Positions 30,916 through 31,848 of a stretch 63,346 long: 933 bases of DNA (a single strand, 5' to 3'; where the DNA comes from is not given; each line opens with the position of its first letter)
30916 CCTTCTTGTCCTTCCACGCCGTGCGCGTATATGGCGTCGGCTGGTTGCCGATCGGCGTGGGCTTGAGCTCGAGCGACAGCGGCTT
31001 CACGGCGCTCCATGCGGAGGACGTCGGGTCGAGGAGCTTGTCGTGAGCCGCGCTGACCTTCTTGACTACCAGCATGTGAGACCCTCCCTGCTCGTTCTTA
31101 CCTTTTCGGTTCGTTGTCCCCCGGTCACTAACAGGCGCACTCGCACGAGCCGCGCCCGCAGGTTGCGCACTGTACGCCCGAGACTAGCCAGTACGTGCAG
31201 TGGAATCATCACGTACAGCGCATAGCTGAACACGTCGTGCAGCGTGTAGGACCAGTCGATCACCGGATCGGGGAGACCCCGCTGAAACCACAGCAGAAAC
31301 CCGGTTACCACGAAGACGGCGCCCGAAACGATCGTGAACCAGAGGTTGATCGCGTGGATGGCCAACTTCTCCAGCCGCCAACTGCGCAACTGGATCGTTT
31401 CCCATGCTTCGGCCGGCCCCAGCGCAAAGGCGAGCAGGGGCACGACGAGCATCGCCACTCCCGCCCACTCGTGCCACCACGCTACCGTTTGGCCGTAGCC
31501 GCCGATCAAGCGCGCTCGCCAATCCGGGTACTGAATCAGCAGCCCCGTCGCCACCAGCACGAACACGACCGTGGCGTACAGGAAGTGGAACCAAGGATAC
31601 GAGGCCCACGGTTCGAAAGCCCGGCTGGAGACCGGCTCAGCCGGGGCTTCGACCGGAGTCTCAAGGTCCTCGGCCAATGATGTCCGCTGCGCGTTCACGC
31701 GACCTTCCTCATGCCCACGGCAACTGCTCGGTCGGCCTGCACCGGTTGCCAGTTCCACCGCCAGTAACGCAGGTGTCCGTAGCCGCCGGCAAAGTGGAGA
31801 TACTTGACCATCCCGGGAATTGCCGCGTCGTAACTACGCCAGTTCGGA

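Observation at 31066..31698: Membrane dihaem cytochrome b embedded in an EBDH-type operon suggests a quinone-coupled variant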

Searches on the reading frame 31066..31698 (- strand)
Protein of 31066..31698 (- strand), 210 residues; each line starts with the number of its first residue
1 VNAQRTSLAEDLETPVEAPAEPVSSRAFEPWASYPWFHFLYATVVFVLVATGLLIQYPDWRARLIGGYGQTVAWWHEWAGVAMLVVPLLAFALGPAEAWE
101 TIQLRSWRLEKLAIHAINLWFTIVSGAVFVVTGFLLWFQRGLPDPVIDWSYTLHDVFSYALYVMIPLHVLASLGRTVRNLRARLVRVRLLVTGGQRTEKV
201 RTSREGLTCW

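Call 5: search_protein_families(library=pfam, proteins=[window:31066-31698:-], max_evalue=0.1)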
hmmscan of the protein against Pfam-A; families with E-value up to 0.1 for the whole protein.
window:31066-31698:- (210 aa): 3 families
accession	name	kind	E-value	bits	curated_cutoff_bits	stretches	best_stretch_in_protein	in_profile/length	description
PF01292.26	Ni_hydr_CYTB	-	1.4e-10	41.7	30.1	1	36-176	8-166/179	Prokaryotic cytochrome b561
PF14358.11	DUF4405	-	1.3e-05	26.1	26.7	1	120-170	4-63/66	Domain of unknown function (DUF4405)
PF03188.21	Cytochrom_B561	-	0.0026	18.4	23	1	37-136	37-134/137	Eukaryotic cytochrome b561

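Call 6: search_protein_families(library=ncbifam, proteins=[window:31066-31698:-], max_evalue=0.1)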
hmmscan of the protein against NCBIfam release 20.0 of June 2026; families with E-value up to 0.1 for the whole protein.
window:31066-31698:- (210 aa): 2 families
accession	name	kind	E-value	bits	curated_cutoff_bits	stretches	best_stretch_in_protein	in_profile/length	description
TIGR01583.1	formate-DH-gamm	equivalog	7e-06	26.2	115.85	2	119-170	112-167/204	formate dehydrogenase subunit gamma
NF049986.1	memb_Rv1678_C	equivalog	0.052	13.5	50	0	40-85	37-81/95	Rv1678 family membrane protein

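Call 7: search_solved_structures(query=window:31066-31698:-, max_evalue=10, show_alignments=5)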
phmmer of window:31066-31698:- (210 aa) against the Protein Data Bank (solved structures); distinct sequences matched with E-value up to 10: 0.
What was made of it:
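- Tried and rejected: Single-sequence search of the PDB with the cyt b found nothing (call 7).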

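Call 8: find_homologous_proteins(query=window:31066-31698:-, max_evalue=0.001)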
Query window:31066-31698:- (210 aa): 11 proteins with E <= 0.001 among 630 candidates.
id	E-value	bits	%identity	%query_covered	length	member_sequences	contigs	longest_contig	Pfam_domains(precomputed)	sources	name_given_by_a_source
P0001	1.1e-136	471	100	100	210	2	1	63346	PF01292.27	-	-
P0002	7.5e-97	341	72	100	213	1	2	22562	PF01292.27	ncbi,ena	-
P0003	6.4e-96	338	73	100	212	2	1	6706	PF01292.27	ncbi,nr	ncbi:MAG: cytochrome b/b6 domain-containing protein [Candidatus Dadabacteria bacterium]|nr:MAG: cyto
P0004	9.5e-93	328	73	95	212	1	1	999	PF01292.27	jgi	-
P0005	4.5e-92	325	70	100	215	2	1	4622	PF01292.27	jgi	-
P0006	1.2e-77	278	64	93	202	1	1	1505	PF14358.12,PF01292.27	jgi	-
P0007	5.8e-48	181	49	86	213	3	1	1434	PF01292.27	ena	-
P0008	1.0e-42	164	49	80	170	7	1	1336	PF14358.12,PF01292.27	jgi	jgi:cytochrome b subunit of formate dehydrogenase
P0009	4.5e-37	146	51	78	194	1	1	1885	PF01292.27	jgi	jgi:hypothetical protein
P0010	2.0e-36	144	52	66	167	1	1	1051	PF01292.27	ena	-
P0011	5.4e-19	87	34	69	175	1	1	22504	PF14358.12,PF01292.27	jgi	jgi:cytochrome b subunit of formate dehydrogenase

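Call 9: find_encoding_contigs(protein=P0002, flank=10000, max_places=4)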
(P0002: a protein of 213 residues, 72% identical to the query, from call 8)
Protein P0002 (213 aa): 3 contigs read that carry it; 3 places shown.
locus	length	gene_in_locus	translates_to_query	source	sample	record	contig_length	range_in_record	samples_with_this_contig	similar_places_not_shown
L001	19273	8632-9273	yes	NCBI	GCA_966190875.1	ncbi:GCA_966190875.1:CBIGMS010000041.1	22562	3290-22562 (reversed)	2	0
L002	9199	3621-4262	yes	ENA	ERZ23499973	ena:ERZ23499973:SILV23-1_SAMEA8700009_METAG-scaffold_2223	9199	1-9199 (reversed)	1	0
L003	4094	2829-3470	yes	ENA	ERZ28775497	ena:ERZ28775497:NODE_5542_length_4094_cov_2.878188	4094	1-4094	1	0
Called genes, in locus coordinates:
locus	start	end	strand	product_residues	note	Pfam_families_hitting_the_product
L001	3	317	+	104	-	?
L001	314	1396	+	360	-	PF13506:Glyco_transf_21, PF13641:Glyco_tranf_2_3, PF13632:Glyco_trans_2_3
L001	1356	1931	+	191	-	-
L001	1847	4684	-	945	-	PF00384:Molybdopterin, PF01568:Molydop_binding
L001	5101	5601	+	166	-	PF12802:MarR_2, PF01047:MarR, PF13463:HTH_27 (weak)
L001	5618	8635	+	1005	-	PF10518:TAT_signal (weak), PF00384:Molybdopterin, PF01568:Molydop_binding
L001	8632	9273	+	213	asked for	PF01292:Ni_hydr_CYTB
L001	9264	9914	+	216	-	PF09459:EB_dh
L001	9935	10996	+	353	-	PF12797:Fer4_2 (faint), PF13237:Fer4_10 (weak), PF13247:Fer4_11, PF12838:Fer4_7 (weak)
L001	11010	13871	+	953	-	PF00384:Molybdopterin, PF01568:Molydop_binding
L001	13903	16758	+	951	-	PF00384:Molybdopterin, PF01568:Molydop_binding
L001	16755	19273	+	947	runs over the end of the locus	PF00384:Molybdopterin, PF01568:Molydop_binding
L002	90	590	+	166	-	PF12802:MarR_2, PF01047:MarR, PF13463:HTH_27 (weak)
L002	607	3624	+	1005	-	PF10518:TAT_signal (weak), PF00384:Molybdopterin, PF01568:Molydop_binding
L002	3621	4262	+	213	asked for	PF01292:Ni_hydr_CYTB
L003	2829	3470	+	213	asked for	PF01292:Ni_hydr_CYTB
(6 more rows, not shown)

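Call 10: find_encoding_contigs(protein=P0003, flank=10000, max_places=4)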
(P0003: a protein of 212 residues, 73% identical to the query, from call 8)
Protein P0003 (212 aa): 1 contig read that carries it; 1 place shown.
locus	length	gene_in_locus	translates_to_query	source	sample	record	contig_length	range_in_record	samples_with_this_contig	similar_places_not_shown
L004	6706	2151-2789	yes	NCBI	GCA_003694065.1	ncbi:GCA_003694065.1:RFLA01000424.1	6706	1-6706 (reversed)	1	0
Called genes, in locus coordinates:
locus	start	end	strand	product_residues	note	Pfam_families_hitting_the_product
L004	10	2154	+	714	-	PF00384:Molybdopterin, PF01568:Molydop_binding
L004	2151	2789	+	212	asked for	PF01292:Ni_hydr_CYTB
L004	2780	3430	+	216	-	PF09459:EB_dh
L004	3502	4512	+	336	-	PF00037:Fer4 (faint), PF12797:Fer4_2 (faint), PF13237:Fer4_10 (weak), PF13247:Fer4_11, PF12838:Fer4_7 (weak)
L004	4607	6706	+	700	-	PF00384:Molybdopterin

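Call 11: find_encoding_contigs(protein=P0011, flank=10000, max_places=4)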
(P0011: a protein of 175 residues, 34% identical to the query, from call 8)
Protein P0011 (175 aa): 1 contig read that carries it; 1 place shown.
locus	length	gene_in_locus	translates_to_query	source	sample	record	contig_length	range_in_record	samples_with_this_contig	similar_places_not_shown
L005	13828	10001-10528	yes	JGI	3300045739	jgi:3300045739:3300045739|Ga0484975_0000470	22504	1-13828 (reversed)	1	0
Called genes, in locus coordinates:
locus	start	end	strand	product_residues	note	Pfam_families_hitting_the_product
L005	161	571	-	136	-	-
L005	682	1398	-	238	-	PF02613:Nitrate_red_del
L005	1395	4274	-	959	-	PF00384:Molybdopterin, PF01568:Molydop_binding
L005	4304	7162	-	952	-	PF00384:Molybdopterin, PF01568:Molydop_binding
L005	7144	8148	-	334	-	PF12797:Fer4_2 (faint), PF12837:Fer4_6 (faint), PF13237:Fer4_10 (faint), PF12838:Fer4_7 (weak), PF13247:Fer4_11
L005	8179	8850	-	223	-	PF09459:EB_dh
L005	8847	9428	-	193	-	PF03205:MobB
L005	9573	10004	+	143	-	-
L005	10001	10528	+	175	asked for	PF01292:Ni_hydr_CYTB, PF14358:DUF4405 (faint)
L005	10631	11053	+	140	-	-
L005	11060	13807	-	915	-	PF00384:Molybdopterin, PF01568:Molydop_binding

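Call 20: find_related_loci(query=A1, collection=genome_contigs, flank=10000)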
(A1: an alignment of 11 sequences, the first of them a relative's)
Query A1 (210 aa) in genome_contigs; peptide patterns used: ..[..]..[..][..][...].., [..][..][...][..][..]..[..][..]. (x = any residue, [..] = any of these).
288 stretches matched a pattern; 9 encode a relative of the query (tblastn E <= 1e-3); 9 distinct loci.
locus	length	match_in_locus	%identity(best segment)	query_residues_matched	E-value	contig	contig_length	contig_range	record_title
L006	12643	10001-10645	70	1-210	6e-96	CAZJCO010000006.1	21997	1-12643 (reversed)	MAG TPA_asm: uncultured Myxococcales bacterium isolate binchicken_co275_90 genome assembly, contig: NODE_2977_length_219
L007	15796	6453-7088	72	1-210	2e-92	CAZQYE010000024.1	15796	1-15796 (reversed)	MAG TPA_asm: uncultured Myxococcales bacterium isolate SRP162660_co1_320 genome assembly, contig: NODE_2029_length_15796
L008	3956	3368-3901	52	30-205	5e-53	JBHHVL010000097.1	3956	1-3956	MAG: Candidatus Binatia bacterium isolate S.4.sp2_bin.36 NODE_12088_length_3956_cov_6.587285, whole genome shotgun seque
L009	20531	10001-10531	51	2-176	3e-51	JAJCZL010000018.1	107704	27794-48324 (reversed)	MAG: Deltaproteobacteria bacterium isolate OFTM47 OFTM47_17, whole genome shotgun sequence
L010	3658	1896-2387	52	37-202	1e-50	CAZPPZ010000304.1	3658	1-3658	MAG TPA_asm: uncultured Myxococcales bacterium isolate binchicken_co275_42 genome assembly, contig: NODE_53510_length_36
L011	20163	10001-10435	33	37-181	7e-16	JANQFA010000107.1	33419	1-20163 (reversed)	MAG: Myxococcota bacterium isolate PL23a_bin.57 k99_6643367, whole genome shotgun sequence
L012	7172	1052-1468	30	29-169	4e-15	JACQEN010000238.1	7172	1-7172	MAG: Deltaproteobacteria bacterium isolate NC_groundwater_1022_Pr1_S-0.65um_62_10 Montesol18_Sp65_coassembly_scaffold_11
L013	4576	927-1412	28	24-184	3e-11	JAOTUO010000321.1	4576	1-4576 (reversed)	MAG: Myxococcales bacterium isolate 13_May_SF_Bin102 13_May_SF_Bin102_scaffold_19749_c1, whole genome shotgun sequence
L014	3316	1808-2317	27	17-154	7e-6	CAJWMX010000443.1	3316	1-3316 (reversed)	MAG TPA_asm: uncultured Acidobacteria bacterium isolate ERR599097_bin.40_MetaBAT_v2.12.1_MAG genome assembly, contig: NO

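Call 26: search_solved_structures(query=A1, max_evalue=10, show_alignments=4)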
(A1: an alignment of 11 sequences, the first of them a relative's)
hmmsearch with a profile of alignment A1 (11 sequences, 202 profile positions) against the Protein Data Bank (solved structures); distinct sequences matched with E-value up to 10: 3.
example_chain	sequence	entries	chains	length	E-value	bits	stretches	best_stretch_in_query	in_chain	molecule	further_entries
1kqf_C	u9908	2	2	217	0.0028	20.4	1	115-168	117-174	FORMATE DEHYDROGENASE, NITRATE-INDUCIBLE, CYTOCHROME B556(FDN) SUBUNIT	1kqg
3rjt_A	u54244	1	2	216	0.69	12.6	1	41-99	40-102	Lipolytic protein G-D-S-L family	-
4gbj_A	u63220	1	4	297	1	12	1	64-96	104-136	6-phosphogluconate dehydrogenase NAD-binding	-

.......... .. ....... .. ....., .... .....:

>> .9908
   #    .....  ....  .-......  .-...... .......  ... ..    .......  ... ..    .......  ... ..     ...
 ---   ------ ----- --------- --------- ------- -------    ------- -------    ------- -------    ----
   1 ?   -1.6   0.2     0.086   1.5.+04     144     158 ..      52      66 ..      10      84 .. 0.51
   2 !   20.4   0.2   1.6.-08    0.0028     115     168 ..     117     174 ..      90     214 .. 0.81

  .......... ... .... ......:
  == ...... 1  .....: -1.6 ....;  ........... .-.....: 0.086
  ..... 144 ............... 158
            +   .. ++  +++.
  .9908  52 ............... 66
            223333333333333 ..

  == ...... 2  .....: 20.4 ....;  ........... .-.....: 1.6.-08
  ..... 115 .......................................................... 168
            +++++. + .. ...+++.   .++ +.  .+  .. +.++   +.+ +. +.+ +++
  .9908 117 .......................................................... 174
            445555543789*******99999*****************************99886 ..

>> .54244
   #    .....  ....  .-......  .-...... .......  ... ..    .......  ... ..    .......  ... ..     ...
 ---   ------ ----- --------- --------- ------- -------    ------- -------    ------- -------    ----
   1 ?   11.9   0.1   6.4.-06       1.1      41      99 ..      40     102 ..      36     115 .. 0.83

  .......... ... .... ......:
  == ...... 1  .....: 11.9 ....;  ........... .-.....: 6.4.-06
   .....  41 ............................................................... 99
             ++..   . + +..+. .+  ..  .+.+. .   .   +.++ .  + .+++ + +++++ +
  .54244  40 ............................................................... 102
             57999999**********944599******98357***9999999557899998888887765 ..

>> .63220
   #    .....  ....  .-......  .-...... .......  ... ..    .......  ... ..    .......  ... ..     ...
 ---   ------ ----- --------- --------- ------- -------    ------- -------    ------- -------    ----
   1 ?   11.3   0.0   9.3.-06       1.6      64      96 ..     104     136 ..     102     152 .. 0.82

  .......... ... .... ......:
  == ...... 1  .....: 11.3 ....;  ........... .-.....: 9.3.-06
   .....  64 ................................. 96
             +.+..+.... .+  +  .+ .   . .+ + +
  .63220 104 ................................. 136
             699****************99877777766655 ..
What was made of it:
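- On FdnI-type dihaem anchor: The TM4 pair is also seen in call 26.
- FdnI is the only meaningful PDB sequence hit for the family profile (call 26).
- Tried and rejected: Only the family profile reached FdnI (call 26).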

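Call 36: predict_structure(alignment_id=A1)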
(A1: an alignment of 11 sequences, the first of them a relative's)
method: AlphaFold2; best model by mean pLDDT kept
length: 210 residues; sequences in the alignment: 11
mean_pLDDT: 72.8   pTM: 0.56
mean pLDDT of the five models: 72.8, 72.6, 71.8, 67.2, 66.6
residues with pLDDT >= 90: 24; 70-90: 117; 50-70: 31; < 50: 38
segments of 3 or more residues with pLDDT < 50: 1-32, 207-210
pLDDT, mean of each block of 10 residues (from residue 1): 40 45 45 69 88 85 79 88 85 75 62 71 85 88 94 90 82 76 78 57 48
secondary structure, 60 per line:
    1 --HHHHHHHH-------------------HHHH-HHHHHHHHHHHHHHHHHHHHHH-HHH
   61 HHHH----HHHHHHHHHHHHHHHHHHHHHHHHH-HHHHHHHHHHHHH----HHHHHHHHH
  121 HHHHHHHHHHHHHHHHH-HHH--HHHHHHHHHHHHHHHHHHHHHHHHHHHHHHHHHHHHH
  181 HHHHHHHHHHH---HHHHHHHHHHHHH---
elements in order: H3-10 H30-33 H35-56 H58-64 H69-93 H95-107 H112-137 H144-191 H195-207
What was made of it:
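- Tried and rejected: The first AF2 model, built from 11 sequences, was mediocre (pLDDT 72.8, call 36).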

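Call 37: search_protein_representatives(protein=window:31066-31698:-)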
Query: 210 residues. Proteins with E-value up to 0.001 (for the whole library): 82; up to 1e-10: 34; up to 1e-30: 6. The best 82 are listed.
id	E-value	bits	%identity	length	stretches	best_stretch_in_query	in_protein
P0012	2.2e-47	177.7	50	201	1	18-188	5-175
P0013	9.7e-47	175.6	49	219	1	10-182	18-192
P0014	3.9e-41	157.3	49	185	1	28-178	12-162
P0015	3.6e-40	154.1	48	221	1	36-203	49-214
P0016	3.9e-37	144.2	50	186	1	30-190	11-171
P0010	6.2e-37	143.5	57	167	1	33-147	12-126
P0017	2.7e-19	85.8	38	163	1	47-185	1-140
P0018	2.9e-19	85.7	37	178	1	36-183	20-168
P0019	3.1e-19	85.7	51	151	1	105-189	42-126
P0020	3.9e-19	85.3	47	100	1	87-175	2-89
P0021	5.2e-18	81.6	37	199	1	37-181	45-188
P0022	7.5e-18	81.1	37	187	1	31-171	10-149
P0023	1.9e-17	79.8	34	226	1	36-178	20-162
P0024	3.1e-17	79.1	37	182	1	37-181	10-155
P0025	4.3e-17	78.6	33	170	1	30-183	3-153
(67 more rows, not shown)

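Call 39: fold_search(model_id=the predicted structure, library=pdb)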
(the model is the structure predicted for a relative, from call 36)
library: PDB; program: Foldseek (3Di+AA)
matches with E <= 10: 72; with E <= 0.001: 0
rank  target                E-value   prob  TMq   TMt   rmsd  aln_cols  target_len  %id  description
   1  4gd3_A                2.8e-01  0.97  0.46  0.53   7.1       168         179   20  Structure of E. coli hydrogenase-1 in complex with cytochrome b (released 2013-01-02)
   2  2e74_A                4.9e-01  0.63  0.38  0.38  10.1       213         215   13  Crystal Structure of the Cytochrome b6f Complex from M.laminosus (released 2007-06-12)
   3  6g94_A                5.2e-01  0.96  0.46  0.55   7.0       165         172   17  Structure of E. coli hydrogenase-1 C19G variant in complex with cytochrome b (released 2018-06-13)
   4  2zt9_A                1.1e+00  0.41  0.38  0.37   9.9       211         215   12  Crystal Structure of the Cytochrome b6f Complex from Nostoc sp. PCC 7120 (released 2009-02-10)
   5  7zxy_A                1.5e+00  0.47  0.42  0.40   9.5       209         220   15  3.15 Angstrom cryo-EM structure of the dimeric cytochrome b6f complex from Synechocystis sp. PCC 6803 with natively bo (released 2022-07-06)
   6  4h0l_A                1.6e+00  0.33  0.37  0.37  10.0       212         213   13  Cytochrome b6f Complex Crystal Structure from Mastigocladus laminosus with n-Side Inhibitor NQNO (released 2013-02-13)
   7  7qrm_A                1.6e+00  0.33  0.38  0.37  11.2       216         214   14  Cryo-EM structure of catalytically active Spinacia oleracea cytochrome b6f in complex with endogenous plastoquinones a (released 2023-01-25)
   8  4ogq_A                2.1e+00  0.28  0.39  0.38  10.1       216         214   12  Internal Lipid Architecture of the Hetero-Oligomeric Cytochrome b6f Complex (released 2014-05-14)
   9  7e1v_G                2.4e+00  0.21  0.29  0.32   7.5       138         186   13  Cryo-EM structure of apo hybrid respiratory supercomplex consisting of Mycobacterium tuberculosis complexIII and Mycob (released 2021-10-13)
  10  2ch7_B                2.4e+00  0.08  0.20  0.14  53.5       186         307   16  Crystal structure of the cytoplasmic domain of a bacterial chemoreceptor from Thermotoga maritima (released 2006-04-18)
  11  1q90_B                2.5e+00  0.20  0.36  0.36  10.2       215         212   16  Structure of the cytochrome b6f (plastohydroquinone : plastocyanin oxidoreductase) from Chlamydomonas reinhardtii (released 2003-12-09)
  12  7r0w_A                3.2e+00  0.28  0.36  0.35   6.7       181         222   16  2.8 Angstrom cryo-EM structure of the dimeric cytochrome b6f-PetP complex from Synechocystis sp. PCC 6803 with nativel (released 2022-07-06)
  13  8hcr_G                3.2e+00  0.18  0.31  0.34   7.4       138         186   16  Cryo-EM structure of the Mycobacterium tuberculosis cytochrome bcc:aa3 supercomplex and a novel inhibitor targeting su (released 2023-05-03)
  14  2v0o_A                3.2e+00  0.08  0.22  0.18  32.1       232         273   12  FCHO2 F-BAR domain (released 2007-06-26)
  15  3wkv                  3.4e+00  0.20  0.30  0.40   8.1       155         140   12  Voltage-gated proton channel: VSOP/Hv1 chimeric channel (released 2014-03-05)
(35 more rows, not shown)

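Call 40: find_homologous_proteins(query=A1, max_evalue=0.001)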
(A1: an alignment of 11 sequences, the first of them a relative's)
Query A1 (11 sequences) (210 aa, profile of the alignment): 57 proteins with E <= 0.001 among 8000 candidates.
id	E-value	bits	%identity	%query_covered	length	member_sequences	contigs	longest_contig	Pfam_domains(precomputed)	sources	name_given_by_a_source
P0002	6.2e-98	344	72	100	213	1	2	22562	PF01292.27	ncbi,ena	-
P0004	6.4e-98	344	73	95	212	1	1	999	PF01292.27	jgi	-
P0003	1.1e-97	343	73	100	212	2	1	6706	PF01292.27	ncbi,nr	ncbi:MAG: cytochrome b/b6 domain-containing protein [Candidatus Dadabacteria bacterium]|nr:MAG: cyto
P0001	9.6e-96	337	100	100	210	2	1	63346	PF01292.27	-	-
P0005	5.0e-94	331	70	100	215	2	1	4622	PF01292.27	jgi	-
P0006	3.7e-84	299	64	93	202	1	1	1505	PF14358.12,PF01292.27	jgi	-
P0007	2.8e-79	283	49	86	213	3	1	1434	PF01292.27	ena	-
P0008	6.2e-73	263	49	80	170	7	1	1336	PF14358.12,PF01292.27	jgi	jgi:cytochrome b subunit of formate dehydrogenase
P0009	4.3e-71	257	51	78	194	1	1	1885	PF01292.27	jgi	jgi:hypothetical protein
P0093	8.8e-71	256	49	81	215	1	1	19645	PF01292.27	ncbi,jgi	-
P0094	2.3e-70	254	51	83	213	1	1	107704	PF14358.12,PF01292.27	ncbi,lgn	-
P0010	8.3e-70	252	52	66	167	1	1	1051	PF01292.27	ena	-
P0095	1.5e-69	252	45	100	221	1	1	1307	PF01292.27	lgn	-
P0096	7.2e-69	249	60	70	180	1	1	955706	PF01292.27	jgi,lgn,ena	-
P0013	2.2e-67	244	47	86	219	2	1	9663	PF01292.27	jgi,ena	-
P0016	1.3e-66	242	50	76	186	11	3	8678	PF01292.27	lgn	-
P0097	5.6e-66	240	51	81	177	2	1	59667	PF01292.27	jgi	-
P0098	1.4e-65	239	49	76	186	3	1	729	PF01292.27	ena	-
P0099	2.7e-64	234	46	84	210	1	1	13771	PF01292.27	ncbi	-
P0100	9.2e-63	229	49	76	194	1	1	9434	PF01292.27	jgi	jgi:hypothetical protein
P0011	1.3e-60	222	34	69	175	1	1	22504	PF14358.12,PF01292.27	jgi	jgi:cytochrome b subunit of formate dehydrogenase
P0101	2.3e-53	199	35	60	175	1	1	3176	PF01292.27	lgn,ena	-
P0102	1.2e-48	183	31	69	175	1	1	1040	PF14358.12,PF01292.27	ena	-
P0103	2.6e-47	179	31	69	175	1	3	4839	PF01292.27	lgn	-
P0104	1.3e-46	177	39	71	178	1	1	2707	PF14358.12,PF01292.27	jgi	jgi:cytochrome b subunit of formate dehydrogenase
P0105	1.5e-45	173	34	71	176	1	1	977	PF01292.27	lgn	-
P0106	5.5e-45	171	38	65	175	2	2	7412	PF01292.27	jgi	jgi:cytochrome b subunit of formate dehydrogenase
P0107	2.3e-43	166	35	70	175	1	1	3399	PF01292.27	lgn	-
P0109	1.9e-42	163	38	67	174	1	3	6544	PF01292.27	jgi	jgi:cytochrome b subunit of formate dehydrogenase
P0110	2.2e-42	163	36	72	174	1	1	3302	PF01292.27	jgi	jgi:cytochrome b subunit of formate dehydrogenase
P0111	2.2e-42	163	34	56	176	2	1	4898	PF01292.27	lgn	-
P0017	3.3e-42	162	38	66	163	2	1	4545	PF14358.12,PF01292.27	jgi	-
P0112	2.8e-41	159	30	71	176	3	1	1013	PF01292.27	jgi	-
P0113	1.7e-40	157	32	69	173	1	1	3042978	PF14358.12,PF01292.27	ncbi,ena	-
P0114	8.3e-40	154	31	78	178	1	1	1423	PF14358.12,PF01292.27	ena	-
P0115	2.0e-39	153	30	76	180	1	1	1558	PF14358.12,PF01292.27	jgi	jgi:hypothetical protein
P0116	9.6e-38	148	32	69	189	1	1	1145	PF01292.27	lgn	-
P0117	1.1e-35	141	35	70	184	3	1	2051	PF01292.27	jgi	jgi:cytochrome b subunit of formate dehydrogenase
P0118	1.1e-35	141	35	65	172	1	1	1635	PF01292.27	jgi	jgi:cytochrome b subunit of formate dehydrogenase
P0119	1.2e-35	141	50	21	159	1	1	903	PF01292.27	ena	-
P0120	1.7e-35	140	33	74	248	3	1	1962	PF01292.27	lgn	-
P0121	2.3e-35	140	30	60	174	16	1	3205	PF01292.27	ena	-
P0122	5.5e-35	139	28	69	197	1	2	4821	PF01292.27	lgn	-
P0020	6.8e-35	138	46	43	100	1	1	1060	PF01292.27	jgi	jgi:cytochrome b subunit of formate dehydrogenase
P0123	1.7e-34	137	32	71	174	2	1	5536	PF01292.27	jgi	jgi:cytochrome b subunit of formate dehydrogenase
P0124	6.8e-33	132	27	72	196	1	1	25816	PF01292.27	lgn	-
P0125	2.4e-32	130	31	69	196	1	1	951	PF01292.27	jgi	jgi:cytochrome b subunit of formate dehydrogenase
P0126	2.4e-32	130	30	69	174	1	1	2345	PF01292.27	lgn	-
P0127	5.4e-32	129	28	70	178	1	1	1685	PF01292.27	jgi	-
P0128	1.4e-31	128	22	55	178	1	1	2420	PF01292.27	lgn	-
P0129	3.0e-31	127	36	53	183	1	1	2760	PF01292.27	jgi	jgi:hypothetical protein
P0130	6.2e-31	125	33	75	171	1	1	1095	PF01292.27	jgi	jgi:cytochrome b subunit of formate dehydrogenase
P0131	6.5e-30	122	38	64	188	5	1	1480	PF01292.27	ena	-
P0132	1.0e-29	121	34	53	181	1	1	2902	PF01292.27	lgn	-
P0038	8.1e-23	99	41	49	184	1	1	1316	PF01292.27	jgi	jgi:hypothetical protein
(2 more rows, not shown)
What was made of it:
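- On Prokaryotic cytochrome b561 / Ni_hydr_CYTB (Pfam PF01292): Nearly all homologues carry PF01292 in the precomputed annotation (calls 8, 40).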
